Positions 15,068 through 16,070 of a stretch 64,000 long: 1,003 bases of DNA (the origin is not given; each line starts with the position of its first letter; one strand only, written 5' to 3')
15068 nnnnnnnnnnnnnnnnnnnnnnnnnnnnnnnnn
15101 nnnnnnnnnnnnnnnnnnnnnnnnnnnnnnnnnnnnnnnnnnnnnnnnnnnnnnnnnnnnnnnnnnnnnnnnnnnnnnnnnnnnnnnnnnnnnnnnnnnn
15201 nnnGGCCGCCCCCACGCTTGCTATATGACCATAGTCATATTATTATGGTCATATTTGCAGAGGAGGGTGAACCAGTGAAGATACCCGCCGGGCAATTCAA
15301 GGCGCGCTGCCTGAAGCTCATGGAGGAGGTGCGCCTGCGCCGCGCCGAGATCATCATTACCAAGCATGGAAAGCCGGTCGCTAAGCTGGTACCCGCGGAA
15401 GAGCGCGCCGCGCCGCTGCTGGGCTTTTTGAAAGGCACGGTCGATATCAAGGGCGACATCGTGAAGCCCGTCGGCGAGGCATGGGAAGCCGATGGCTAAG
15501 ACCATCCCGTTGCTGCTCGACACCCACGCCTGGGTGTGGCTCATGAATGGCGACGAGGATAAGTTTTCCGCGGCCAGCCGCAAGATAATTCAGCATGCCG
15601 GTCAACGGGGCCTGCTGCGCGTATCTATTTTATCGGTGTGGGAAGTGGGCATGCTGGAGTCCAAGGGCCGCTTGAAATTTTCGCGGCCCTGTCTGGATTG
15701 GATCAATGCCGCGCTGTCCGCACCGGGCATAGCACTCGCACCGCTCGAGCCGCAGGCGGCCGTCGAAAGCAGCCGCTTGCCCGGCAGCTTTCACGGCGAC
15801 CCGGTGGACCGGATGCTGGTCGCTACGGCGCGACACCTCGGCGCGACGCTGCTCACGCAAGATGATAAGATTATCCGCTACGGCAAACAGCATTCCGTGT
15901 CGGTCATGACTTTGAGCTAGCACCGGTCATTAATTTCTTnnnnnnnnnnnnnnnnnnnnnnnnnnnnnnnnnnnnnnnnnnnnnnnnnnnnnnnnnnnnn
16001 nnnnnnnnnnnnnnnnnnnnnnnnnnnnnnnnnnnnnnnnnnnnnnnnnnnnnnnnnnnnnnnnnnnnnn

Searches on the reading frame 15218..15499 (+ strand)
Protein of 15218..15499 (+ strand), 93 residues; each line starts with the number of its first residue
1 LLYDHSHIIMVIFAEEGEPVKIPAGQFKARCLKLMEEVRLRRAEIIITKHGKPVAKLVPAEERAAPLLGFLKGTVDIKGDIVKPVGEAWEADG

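Call 50: search_protein_families(library=pfam, proteins=[window:15218-15499:+], max_evalue=0.01)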
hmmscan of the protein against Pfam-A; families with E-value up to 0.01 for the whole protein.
window:15218-15499:+ (93 aa): 1 family
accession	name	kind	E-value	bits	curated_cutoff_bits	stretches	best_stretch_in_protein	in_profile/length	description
PF02604.26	PhdYeFM_antitox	-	2.5e-08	34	29.8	1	22-62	4-44/74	Antitoxin Phd_YefM, type II toxin-antitoxin system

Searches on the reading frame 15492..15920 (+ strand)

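Call 50: search_protein_families(library=pfam, proteins=[window:15492-15920:+], max_evalue=0.01)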
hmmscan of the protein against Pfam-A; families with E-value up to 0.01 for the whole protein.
window:15492-15920:+ (142 aa): 1 family
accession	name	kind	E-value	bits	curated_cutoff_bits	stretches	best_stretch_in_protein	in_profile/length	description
PF01850.27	PIN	-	9.4e-14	52.5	23.6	1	8-132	2-119/120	PIN domain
